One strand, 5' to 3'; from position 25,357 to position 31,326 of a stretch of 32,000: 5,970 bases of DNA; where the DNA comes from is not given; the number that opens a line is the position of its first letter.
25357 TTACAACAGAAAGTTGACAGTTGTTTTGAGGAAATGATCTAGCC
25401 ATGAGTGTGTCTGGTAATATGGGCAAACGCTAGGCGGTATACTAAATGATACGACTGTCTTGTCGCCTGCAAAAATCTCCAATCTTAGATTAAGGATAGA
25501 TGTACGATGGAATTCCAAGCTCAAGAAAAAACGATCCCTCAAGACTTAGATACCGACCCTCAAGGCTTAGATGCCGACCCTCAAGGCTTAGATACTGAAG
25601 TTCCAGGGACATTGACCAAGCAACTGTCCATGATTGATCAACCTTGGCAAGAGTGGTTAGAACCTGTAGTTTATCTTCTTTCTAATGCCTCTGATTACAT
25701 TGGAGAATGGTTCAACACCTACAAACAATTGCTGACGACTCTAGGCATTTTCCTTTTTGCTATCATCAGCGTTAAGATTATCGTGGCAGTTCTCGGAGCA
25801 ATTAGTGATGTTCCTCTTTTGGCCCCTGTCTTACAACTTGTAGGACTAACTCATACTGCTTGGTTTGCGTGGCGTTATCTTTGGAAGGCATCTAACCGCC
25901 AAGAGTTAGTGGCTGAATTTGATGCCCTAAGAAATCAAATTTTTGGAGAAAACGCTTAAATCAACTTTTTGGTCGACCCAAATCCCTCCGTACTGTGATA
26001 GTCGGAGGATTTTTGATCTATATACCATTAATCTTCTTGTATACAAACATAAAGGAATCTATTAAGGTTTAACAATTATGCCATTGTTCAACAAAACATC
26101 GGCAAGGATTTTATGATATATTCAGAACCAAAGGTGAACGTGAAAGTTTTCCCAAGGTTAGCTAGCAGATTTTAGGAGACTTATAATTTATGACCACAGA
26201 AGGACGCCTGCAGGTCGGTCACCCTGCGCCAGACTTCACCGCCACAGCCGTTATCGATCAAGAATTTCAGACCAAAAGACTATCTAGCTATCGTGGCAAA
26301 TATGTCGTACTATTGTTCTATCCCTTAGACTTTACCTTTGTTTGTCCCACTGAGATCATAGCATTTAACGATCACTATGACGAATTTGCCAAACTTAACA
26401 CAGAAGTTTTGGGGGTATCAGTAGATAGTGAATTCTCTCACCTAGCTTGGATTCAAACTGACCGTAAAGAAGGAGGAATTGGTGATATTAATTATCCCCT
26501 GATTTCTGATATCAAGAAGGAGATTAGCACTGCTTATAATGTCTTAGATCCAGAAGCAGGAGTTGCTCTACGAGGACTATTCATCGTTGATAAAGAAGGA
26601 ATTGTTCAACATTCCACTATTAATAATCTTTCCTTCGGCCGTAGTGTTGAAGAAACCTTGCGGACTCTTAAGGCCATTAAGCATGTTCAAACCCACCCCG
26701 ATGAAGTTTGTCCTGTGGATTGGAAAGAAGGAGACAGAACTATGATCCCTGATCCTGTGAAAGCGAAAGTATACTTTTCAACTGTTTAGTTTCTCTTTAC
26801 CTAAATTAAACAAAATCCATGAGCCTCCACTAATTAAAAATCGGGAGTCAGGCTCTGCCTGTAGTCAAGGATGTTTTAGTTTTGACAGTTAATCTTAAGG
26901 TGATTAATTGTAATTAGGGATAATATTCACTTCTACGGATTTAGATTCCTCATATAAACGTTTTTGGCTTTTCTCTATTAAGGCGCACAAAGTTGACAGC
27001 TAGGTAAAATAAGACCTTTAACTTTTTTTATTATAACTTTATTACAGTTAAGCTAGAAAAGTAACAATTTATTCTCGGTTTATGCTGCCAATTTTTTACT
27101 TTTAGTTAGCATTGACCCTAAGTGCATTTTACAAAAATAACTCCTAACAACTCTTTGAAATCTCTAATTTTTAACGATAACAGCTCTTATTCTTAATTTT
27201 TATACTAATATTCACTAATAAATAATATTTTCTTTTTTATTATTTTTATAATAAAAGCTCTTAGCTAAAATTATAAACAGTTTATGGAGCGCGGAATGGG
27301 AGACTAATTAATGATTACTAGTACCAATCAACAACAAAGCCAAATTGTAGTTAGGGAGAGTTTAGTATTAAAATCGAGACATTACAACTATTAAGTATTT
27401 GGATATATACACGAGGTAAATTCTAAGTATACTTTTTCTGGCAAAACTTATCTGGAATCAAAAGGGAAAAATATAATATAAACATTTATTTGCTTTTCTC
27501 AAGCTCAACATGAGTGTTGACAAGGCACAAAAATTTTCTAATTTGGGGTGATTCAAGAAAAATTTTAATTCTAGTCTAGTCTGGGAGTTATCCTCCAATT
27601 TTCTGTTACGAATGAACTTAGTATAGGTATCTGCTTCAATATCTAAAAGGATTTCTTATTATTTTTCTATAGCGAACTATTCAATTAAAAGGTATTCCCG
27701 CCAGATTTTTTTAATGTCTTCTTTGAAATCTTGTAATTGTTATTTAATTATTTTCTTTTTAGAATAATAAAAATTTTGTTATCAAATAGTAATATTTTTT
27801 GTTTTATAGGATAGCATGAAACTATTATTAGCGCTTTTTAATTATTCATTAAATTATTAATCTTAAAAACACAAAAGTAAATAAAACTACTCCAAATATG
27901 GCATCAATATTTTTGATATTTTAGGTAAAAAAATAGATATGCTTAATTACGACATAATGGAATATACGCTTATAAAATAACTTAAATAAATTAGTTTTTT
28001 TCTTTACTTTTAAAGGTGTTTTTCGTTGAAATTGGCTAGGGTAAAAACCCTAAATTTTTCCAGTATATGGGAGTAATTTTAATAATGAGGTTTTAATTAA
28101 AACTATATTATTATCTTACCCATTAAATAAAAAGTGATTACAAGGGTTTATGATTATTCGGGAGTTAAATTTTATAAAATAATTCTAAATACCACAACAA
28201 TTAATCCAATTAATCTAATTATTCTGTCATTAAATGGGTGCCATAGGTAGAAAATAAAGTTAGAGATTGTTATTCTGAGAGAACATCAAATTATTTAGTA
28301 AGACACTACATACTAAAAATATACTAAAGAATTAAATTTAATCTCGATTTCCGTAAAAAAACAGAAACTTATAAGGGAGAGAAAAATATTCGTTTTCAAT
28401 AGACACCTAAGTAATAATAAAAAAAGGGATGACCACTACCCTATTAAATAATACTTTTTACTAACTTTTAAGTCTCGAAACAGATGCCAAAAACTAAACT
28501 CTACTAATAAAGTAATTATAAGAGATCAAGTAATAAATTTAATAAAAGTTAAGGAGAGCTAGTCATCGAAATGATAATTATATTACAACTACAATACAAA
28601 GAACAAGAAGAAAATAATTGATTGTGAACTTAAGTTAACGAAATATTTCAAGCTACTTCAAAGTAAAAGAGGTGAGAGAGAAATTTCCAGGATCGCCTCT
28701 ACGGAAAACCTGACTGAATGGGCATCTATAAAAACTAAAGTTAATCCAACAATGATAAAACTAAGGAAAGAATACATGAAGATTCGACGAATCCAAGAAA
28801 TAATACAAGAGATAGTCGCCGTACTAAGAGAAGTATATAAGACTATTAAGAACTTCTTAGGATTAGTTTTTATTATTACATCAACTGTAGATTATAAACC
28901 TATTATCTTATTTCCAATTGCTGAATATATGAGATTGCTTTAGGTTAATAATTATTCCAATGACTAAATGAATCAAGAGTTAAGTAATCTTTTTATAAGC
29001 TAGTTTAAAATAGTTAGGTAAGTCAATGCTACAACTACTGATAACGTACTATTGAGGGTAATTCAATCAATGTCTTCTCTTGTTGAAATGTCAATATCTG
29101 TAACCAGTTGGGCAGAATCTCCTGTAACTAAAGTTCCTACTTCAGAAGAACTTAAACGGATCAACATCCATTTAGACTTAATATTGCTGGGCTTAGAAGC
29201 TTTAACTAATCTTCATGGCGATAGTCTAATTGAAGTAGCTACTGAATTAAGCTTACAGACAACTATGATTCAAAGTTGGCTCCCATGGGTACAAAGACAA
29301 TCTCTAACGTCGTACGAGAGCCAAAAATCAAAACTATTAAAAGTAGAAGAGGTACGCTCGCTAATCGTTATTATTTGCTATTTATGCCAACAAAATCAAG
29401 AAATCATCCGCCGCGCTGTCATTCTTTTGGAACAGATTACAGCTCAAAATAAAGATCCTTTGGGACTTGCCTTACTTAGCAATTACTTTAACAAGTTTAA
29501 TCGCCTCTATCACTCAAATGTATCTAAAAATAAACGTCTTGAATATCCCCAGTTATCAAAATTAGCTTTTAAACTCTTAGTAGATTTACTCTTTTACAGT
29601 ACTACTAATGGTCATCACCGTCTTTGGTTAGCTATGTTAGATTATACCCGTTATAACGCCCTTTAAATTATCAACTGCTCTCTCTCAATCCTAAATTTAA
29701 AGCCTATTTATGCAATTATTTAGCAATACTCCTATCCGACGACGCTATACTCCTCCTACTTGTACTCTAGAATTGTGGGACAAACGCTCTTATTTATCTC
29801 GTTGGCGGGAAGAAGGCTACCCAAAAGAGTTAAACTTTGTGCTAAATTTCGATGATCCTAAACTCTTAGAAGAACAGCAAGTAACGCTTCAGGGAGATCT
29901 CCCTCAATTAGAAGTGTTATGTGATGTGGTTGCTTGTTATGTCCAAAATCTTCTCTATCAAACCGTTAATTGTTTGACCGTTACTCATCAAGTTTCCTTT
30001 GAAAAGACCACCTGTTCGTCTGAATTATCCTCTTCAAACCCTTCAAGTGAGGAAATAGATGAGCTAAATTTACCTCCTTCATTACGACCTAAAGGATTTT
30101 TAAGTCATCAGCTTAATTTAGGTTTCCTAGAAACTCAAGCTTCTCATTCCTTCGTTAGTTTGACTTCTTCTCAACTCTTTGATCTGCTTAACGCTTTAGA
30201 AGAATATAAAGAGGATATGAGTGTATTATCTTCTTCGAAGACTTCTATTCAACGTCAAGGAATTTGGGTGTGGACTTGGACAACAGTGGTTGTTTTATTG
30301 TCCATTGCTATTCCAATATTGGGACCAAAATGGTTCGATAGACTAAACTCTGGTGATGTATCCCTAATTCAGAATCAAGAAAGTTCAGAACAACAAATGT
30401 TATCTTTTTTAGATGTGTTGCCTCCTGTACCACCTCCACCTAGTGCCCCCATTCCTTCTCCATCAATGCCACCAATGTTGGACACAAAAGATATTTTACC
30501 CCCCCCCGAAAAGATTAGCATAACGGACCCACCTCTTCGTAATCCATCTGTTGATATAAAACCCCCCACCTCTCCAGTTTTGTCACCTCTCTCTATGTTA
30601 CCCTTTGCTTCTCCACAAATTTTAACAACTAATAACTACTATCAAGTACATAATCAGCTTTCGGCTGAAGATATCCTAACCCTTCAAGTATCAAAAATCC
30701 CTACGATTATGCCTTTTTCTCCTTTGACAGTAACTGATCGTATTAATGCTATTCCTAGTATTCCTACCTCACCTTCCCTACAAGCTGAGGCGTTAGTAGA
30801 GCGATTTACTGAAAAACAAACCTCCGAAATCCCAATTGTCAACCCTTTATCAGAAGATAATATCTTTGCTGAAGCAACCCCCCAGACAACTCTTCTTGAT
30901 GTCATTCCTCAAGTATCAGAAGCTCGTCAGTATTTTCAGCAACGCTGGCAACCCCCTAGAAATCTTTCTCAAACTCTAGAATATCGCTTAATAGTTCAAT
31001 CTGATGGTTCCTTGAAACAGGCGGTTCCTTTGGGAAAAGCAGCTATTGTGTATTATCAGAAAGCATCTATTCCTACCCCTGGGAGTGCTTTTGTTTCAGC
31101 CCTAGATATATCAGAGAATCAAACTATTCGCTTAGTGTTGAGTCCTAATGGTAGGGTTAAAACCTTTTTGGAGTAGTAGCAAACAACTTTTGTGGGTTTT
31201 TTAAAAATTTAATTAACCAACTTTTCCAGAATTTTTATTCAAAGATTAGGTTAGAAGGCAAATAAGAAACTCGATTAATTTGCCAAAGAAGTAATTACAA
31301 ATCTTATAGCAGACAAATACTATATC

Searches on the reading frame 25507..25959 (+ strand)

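Call 8: search_protein_families(library=pfam, proteins=[window:25507-25959:+])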
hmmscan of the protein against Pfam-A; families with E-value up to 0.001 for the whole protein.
window:25507-25959:+ (150 aa): 1 family
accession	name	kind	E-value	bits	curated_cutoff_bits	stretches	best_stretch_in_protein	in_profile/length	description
PF14159.11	CAAD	-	6.4e-30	103.3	30.7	1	63-147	1-85/85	CAAD domains of cyanobacterial aminoacyl-tRNA synthetase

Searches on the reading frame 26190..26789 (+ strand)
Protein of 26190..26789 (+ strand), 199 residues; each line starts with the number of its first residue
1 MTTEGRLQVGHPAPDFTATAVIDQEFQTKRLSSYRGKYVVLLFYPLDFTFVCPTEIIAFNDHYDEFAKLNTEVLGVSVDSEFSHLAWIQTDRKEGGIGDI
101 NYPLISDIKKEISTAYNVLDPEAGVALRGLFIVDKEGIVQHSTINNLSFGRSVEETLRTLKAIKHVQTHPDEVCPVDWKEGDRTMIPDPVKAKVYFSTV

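Call 8: search_protein_families(library=pfam, proteins=[window:26190-26789:+])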
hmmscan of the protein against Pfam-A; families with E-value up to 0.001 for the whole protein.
window:26190-26789:+ (199 aa): 3 families
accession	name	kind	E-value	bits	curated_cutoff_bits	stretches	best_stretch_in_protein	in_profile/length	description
PF00578.27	AhpC-TSA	-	7e-44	149.2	26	1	9-141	1-123/124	AhpC/TSA family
PF08534.16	Redoxin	-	4e-17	62.8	26.6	1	8-145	1-134/148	Redoxin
PF10417.14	1-cysPrx_C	-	2.1e-07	31.3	21.1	1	162-190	1-29/41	C-terminal domain of 1-Cys peroxiredoxin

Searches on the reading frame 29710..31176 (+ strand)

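Call 8: search_protein_families(library=pfam, proteins=[window:29710-31176:+])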
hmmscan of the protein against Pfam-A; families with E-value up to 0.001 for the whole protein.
window:29710-31176:+ (488 aa): 1 family
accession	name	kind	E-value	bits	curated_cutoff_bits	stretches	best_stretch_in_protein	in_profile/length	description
PF14233.11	DUF4335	-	2.9e-33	115.8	27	1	11-202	1-181/186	Domain of unknown function (DUF4335)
